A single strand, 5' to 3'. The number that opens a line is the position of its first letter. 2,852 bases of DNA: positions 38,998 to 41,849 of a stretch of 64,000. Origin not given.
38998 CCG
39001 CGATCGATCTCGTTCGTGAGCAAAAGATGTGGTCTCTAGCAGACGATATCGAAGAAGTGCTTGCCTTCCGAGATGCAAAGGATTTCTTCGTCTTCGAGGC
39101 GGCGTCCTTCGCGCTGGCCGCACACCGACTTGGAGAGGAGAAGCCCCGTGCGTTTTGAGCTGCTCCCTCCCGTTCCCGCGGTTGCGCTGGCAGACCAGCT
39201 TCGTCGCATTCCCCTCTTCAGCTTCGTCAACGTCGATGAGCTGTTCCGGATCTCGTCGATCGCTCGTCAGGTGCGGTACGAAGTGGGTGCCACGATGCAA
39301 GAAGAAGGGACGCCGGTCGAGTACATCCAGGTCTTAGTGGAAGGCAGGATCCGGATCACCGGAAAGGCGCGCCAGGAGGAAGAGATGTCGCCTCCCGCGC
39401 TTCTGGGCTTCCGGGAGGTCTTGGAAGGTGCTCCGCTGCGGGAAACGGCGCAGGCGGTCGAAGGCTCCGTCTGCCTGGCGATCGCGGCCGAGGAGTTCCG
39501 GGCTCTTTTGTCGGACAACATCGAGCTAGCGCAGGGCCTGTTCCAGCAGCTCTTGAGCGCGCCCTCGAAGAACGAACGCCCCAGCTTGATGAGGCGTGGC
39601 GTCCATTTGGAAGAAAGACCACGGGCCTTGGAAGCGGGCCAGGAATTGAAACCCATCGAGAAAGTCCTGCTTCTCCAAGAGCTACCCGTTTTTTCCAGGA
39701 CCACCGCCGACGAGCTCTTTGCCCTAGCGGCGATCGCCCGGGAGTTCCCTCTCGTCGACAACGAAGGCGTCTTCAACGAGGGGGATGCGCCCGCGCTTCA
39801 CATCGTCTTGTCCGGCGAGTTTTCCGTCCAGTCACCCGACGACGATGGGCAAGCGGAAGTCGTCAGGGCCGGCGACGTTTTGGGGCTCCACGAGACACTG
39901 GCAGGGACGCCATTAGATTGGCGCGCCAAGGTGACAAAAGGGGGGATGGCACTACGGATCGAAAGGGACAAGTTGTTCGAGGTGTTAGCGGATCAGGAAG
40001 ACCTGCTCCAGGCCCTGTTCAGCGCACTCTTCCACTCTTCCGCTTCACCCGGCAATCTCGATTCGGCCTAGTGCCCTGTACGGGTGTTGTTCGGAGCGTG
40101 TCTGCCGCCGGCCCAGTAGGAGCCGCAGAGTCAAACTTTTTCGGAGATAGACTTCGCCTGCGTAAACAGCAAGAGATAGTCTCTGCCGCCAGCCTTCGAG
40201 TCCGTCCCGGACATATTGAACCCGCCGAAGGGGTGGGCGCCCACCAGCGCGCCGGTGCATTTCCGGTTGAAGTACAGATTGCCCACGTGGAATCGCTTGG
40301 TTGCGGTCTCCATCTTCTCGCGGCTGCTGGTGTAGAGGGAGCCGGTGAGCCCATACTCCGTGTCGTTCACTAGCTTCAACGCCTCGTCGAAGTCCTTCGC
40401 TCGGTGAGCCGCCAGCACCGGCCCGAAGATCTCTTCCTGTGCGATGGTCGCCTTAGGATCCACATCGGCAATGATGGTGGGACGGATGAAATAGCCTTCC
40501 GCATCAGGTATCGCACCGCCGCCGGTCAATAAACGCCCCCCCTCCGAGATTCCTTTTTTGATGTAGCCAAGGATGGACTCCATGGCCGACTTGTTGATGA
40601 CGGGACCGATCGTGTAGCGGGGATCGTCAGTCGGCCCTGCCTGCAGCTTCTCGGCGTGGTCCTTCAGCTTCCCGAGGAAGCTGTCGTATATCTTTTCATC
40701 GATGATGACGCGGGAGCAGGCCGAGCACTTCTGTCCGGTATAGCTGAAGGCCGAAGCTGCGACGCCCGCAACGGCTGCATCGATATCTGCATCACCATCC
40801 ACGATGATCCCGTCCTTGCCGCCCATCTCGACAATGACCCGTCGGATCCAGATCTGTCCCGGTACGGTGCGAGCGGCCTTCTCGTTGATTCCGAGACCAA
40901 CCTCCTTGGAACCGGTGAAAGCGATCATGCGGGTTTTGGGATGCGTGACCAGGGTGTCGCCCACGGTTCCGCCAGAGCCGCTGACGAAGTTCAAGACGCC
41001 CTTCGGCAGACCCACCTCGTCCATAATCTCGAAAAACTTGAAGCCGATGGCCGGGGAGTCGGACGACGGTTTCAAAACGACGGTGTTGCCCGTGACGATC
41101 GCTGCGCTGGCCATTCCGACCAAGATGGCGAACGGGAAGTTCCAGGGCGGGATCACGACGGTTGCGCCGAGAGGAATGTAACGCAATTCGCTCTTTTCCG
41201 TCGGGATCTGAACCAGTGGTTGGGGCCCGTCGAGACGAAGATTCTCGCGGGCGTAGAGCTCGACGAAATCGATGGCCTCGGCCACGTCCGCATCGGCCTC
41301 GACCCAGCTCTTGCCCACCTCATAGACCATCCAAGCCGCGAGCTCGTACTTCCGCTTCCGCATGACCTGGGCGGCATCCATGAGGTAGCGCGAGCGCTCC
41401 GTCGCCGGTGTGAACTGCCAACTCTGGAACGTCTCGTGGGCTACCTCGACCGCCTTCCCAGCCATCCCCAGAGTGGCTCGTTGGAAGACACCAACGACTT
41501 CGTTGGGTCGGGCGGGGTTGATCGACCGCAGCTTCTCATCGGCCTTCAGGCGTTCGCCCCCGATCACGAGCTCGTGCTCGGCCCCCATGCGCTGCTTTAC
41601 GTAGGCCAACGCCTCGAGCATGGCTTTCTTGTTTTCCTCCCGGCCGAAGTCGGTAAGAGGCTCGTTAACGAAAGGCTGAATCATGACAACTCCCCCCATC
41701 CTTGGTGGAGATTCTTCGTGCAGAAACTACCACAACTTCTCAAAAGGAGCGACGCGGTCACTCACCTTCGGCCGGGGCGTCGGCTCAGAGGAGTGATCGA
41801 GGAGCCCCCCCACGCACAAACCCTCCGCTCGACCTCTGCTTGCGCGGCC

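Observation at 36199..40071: TLC (ATP/ADP translocase)-HEAT repeat fusion, translationally coupled to a double cNMP-binding protein, behind a structured leader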

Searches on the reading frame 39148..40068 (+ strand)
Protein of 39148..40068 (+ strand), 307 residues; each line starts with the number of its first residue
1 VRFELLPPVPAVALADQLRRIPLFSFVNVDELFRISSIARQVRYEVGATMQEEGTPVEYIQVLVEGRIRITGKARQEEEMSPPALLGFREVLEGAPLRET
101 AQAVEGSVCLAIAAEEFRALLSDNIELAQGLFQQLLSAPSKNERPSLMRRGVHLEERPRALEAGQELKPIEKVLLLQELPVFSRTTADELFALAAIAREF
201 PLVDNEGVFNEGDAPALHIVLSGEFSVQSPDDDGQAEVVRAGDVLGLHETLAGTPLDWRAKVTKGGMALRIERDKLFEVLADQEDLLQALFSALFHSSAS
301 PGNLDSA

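Call 7: search_protein_families(library=pfam, proteins=[window:39148-40068:+], max_evalue=0.1)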
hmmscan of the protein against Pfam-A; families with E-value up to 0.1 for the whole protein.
window:39148-40068:+ (307 aa): 1 family
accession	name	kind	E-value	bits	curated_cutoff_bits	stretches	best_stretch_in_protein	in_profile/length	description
PF00027.35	cNMP_binding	-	2.5e-20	72.7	27.5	2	42-124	2-89/89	Cyclic nucleotide-binding domain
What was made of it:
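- On Cyclic-nucleotide-binding domain (PF00027): 72.7 bits against 27.5, in two stretches (call 7).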

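Call 8: search_protein_families(library=ncbifam, proteins=[window:39148-40068:+], max_evalue=0.1)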
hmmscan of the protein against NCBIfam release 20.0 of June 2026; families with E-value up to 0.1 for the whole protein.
window:39148-40068:+ (307 aa): 5 families
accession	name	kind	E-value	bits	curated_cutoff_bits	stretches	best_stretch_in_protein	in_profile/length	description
NF006901.0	PRK09392.1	equivalog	8.7e-11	41.6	211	1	16-135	7-130/236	transcriptional activator FtrB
NF041163.2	encap_f2b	equivalog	6.2e-10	38.8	400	2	15-134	70-196/450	family 2B encapsulin nanocompartment shell protein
NF050815.1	TransActFtrBCaul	equivalog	2.7e-09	36.7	300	1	17-129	10-126/251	transcriptional activator FtrB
TIGR03896.1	cyc_nuc_ocin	subfamily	1.1e-07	31.5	161.05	1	43-157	165-284/317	bacteriocin-type transport-associated protein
NF007707.0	PRK10402.1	subfamily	0.00016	21.3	180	1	33-125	25-123/226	transcriptional regulator YeiL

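Call 29: search_solved_structures(query=window:39148-40068:+, max_evalue=0.01, show_alignments=4)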
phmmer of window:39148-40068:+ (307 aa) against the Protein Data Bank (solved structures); distinct sequences matched with E-value up to 0.01: 9.
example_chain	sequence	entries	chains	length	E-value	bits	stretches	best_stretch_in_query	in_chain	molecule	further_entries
7pza_A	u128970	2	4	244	2.7e-05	27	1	19-135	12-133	Putative cAMP-binding protein-catabolite gene activator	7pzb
2pqq_A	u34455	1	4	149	0.00066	22.4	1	15-134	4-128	Putative transcriptional regulator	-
4muv_A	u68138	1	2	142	0.0021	20.8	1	20-130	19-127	Cyclic nucleotide-gated potassium channel mll3241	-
1u12_A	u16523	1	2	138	0.0043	19.8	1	20-132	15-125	cyclic nucleotide binding domain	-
1vp6_A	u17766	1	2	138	0.0058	19.3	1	20-132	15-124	Cyclic-nucleotide binding domain of mesorhizobium loti CNG potassium channel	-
3co2_A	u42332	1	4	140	0.006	19.3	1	20-130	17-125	Mlotik1 ion channel protein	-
3cl1_A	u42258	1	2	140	0.006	19.3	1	20-130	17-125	Mll3241 protein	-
2k0g_A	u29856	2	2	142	0.0063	19.2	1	20-130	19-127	Mll3241 protein | Cyclic nucleotide-gated potassium channel mll3241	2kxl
3clp_A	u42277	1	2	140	0.0085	18.8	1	20-130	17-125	Mll3241 protein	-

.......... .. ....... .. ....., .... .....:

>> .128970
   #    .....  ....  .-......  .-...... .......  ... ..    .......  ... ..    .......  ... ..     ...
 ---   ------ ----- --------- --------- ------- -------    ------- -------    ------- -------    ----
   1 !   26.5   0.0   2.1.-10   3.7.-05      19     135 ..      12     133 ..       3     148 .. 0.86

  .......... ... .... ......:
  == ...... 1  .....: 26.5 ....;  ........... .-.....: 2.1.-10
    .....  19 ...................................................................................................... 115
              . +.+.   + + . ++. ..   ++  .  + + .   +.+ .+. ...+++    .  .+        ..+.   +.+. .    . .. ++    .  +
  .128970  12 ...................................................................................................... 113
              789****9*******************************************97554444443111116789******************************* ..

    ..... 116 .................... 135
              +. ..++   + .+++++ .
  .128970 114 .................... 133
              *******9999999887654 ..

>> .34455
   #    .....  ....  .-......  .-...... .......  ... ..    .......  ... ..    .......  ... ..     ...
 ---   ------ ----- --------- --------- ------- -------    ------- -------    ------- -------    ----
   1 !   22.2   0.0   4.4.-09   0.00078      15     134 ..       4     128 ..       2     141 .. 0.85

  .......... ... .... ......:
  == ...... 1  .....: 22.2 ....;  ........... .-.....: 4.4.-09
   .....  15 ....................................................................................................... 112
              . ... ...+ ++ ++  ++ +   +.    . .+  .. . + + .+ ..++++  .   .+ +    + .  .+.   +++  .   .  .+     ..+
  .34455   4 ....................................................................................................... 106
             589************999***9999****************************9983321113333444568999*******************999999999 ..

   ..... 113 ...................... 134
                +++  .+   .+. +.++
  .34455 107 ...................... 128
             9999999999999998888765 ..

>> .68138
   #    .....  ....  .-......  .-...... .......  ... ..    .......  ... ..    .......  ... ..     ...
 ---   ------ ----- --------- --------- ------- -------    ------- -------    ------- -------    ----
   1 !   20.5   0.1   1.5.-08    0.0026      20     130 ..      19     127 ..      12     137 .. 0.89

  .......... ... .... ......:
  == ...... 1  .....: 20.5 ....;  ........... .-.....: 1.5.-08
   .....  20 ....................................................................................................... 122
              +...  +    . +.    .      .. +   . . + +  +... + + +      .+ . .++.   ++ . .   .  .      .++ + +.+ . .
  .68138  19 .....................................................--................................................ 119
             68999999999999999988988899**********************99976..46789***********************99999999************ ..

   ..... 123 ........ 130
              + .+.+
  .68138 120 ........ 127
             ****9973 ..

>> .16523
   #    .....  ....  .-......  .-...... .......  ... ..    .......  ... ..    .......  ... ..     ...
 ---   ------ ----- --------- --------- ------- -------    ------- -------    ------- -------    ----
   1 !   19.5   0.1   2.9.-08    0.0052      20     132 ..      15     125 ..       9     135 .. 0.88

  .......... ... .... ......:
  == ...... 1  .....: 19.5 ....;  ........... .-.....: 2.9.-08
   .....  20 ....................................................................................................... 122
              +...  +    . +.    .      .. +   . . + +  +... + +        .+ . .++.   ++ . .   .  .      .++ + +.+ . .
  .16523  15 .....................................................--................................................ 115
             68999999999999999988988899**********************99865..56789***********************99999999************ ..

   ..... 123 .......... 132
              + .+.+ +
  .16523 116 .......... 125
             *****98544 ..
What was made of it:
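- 39406..39447 (+): Phosphate-binding-cassette equivalent of CNB-A (residues 87-100, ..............). The canonical Glu is replaced by Phe and the canonical Arg by Leu. Alignments to MloK1 and CRP-like structures (call 29).
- On Cyclic-nucleotide-binding domain (functional cAMP/cGMP binders): CNB-A is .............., against MloK1 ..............: Glu is replaced by Phe and Arg by Leu (call 29).
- Closest known: CNBD-regulated membrane transport proteins. Same: The MloK1 CNBD is among the sequence hits (call 29).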

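Call 51: search_protein_families(library=padloc, proteins=[window:39148-40068:+], max_evalue=0.01)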
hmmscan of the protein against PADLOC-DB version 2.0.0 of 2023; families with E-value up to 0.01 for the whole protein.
window:39148-40068:+ (307 aa): 0 families

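Call 70: predict_structure(alignment_id=A4)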
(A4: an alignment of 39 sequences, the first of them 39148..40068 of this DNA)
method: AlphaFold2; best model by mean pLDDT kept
length: 307 residues; sequences in the alignment: 39
mean_pLDDT: 86.9   pTM: 0.79
mean pLDDT of the five models: 86.9, 86.7, 85.8, 85.8, 84.8
residues with pLDDT >= 90: 194; 70-90: 74; 50-70: 27; < 50: 12
segments of 3 or more residues with pLDDT < 50: 300-307
pLDDT, mean of each block of 10 residues (from residue 1): 67 93 93 94 96 96 97 91 94 91 97 94 89 77 63 60 82 92 93 97 93 93 91 84 90 89 96 94 87 69 39
secondary structure, 60 per line:
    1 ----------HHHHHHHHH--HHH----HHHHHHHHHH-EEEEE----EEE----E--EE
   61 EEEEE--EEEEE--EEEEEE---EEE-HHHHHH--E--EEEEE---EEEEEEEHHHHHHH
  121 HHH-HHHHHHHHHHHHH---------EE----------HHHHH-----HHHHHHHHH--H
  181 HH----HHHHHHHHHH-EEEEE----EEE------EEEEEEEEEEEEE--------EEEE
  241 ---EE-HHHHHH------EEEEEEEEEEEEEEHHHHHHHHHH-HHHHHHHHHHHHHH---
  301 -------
elements in order: H11-19 H29-38 E40-44 E49-51 E59-65 E68-72 E75-80 E84-86 H88-93 E99-103 E107-113 H114-123 H125-137 H159-163 H169-177 H187-196 E198-202 E207-209 E216-228 E237-240 H247-252 E259-272 H273-282 H284-297
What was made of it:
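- On Cyclic-nucleotide-binding domain (PF00027): Tandem CNB fold with pLDDT 87 (call 70).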

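Call 72: fold_search(model_id=the predicted structure, library=pdb)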
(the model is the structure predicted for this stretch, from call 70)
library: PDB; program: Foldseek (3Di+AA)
matches with E <= 10: 1661; with E <= 0.001: 703
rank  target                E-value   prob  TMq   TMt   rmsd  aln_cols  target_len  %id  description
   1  4z07_A                2.8e-16  1.00  0.35  0.40  18.4       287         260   14  Co-crystal structure of the tandem CNB (CNB-A/B) domains of human PKG I beta with cGMP (released 2016-04-13)
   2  4z07_C                9.2e-16  1.00  0.35  0.41  18.7       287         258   15  Co-crystal structure of the tandem CNB (CNB-A/B) domains of human PKG I beta with cGMP (released 2016-04-13)
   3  3of1                  2.1e-15  1.00  0.41  0.49  11.7       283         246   16  Crystal Structure of Bcy1, the Yeast Regulatory Subunit of PKA (released 2010-12-01)
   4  3shr_A                2.4e-15  1.00  0.36  0.40  13.8       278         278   14  Crystal Structure of cGMP-dependent Protein Kinase Reveals Novel Site of Interchain Communication (released 2011-09-21)
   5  8em8_A                3.9e-15  1.00  0.32  0.14  19.1       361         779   11  Co-crystal structure of the cGMP-dependent protein kinase PKG from Plasmodium falciparum in complex with RY-1-165 (released 2022-11-02)
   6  6rsx                  5.7e-15  1.00  0.35  0.40  11.6       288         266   17  Regulatory Subunit of cAMP-dependant Protein Kinase A from Euglena gracilis at 1.6 A resolution (released 2020-10-28)
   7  6h4g_A                5.7e-15  1.00  0.35  0.39  10.9       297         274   15  Regulatory subunit of a cAMP-independent protein kinase A from Trypanosoma brucei: E311A, T318R, V319A mutant bound to (released 2019-08-14)
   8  6no7_B                5.7e-15  1.00  0.36  0.39  16.9       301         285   15  Crystal Structure of the full-length wild-type PKA RIa Holoenzyme (released 2019-07-24)
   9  5kbf_A                7.5e-15  1.00  0.38  0.41  11.0       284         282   16  cAMP bound PfPKA-R (141-441) (released 2016-10-12)
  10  5dzc                  7.5e-15  1.00  0.32  0.13  14.9       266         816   14  Crystal structure of the cGMP-dependent protein kinase PKG from Plasmodium Vivax - AMPPNP bound (released 2015-10-14)
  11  5fet                  1.1e-14  1.00  0.38  0.16  13.1       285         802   15  Crystal Structure of PVX_084705 in presence of Compound 2 (released 2016-01-13)
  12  7lv3_B                1.5e-14  1.00  0.33  0.18  15.0       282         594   15  Crystal structure of human protein kinase G (PKG) R-C complex in inhibited state (released 2022-08-24)
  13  5j3u                  1.6e-14  1.00  0.35  0.41  12.9       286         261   15  Co-crystal structure of the regulatory domain of Toxoplasma gondii PKA with cAMP (released 2016-04-20)
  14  3j4q_B                1.7e-14  1.00  0.36  0.29  16.2       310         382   14  Pseudo-atomic model of the AKAP18-PKA complex in a bent conformation derived from electron microscopy (released 2013-11-13)
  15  1ne4                  1.9e-14  1.00  0.36  0.40  11.9       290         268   14  Crystal Structure of Rp-cAMP Binding R1a Subunit of cAMP-dependent Protein Kinase (released 2004-01-13)
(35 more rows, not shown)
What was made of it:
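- On Cyclic-nucleotide-binding domain (PF00027): PKG and PKA-R are the top hits (call 72).
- Closest known: PKA regulatory subunits and PKG regulatory tandems. Same: They are the top fold hits (call 72).
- Closest known: PKA regulatory subunits and PKG regulatory tandems. Different: The trypanosome PKA-R, which binds nucleosides instead of cAMP (PDB titles in call 72), is a precedent for an altered ligand, but its cassette changes are different.
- Checked: Its model is a tandem CNB fold (calls 70, 72).
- Gene 2 folds like the PKA-R and PKG regulatory tandems, which act by binding a partner (call 72).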

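Call 73: list_cluster_members(proteins=[P0001, window:39148-40068:+])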
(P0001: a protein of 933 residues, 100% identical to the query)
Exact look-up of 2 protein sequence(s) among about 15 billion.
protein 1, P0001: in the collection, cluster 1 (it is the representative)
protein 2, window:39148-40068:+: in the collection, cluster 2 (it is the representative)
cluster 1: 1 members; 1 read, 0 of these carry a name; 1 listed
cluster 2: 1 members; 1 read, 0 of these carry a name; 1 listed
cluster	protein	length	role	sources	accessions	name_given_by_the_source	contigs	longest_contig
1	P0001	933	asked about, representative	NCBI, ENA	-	-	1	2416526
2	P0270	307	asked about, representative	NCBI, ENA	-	-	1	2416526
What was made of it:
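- Checked: The 307-aa product from that GTG start is on record with exactly that sequence in the public protein collection (call 73).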

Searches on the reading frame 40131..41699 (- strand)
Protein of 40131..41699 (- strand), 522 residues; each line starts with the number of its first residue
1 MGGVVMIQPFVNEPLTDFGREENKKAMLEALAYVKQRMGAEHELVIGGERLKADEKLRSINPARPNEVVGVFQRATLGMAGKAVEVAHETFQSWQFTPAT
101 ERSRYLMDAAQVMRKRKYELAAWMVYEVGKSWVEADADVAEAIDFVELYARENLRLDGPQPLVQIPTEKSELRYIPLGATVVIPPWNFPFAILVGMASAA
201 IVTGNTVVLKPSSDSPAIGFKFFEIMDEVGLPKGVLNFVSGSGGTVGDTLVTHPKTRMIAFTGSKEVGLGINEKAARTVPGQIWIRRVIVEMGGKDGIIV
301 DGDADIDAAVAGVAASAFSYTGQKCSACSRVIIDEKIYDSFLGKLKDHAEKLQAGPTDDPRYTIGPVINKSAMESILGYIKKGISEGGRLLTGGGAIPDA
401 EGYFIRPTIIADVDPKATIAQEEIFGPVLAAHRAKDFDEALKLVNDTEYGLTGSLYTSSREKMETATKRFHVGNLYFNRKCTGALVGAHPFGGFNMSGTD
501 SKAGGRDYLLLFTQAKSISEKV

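Call 39: search_protein_families(library=pfam, proteins=[window:40131-41699:-], max_evalue=0.001)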
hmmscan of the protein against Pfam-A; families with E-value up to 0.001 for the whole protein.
window:40131-41699:- (522 aa): 1 family
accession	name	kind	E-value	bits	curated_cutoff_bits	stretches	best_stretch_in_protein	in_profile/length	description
PF00171.27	Aldedh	-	2.5e-147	491.6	23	1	54-518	6-461/461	Aldehyde dehydrogenase family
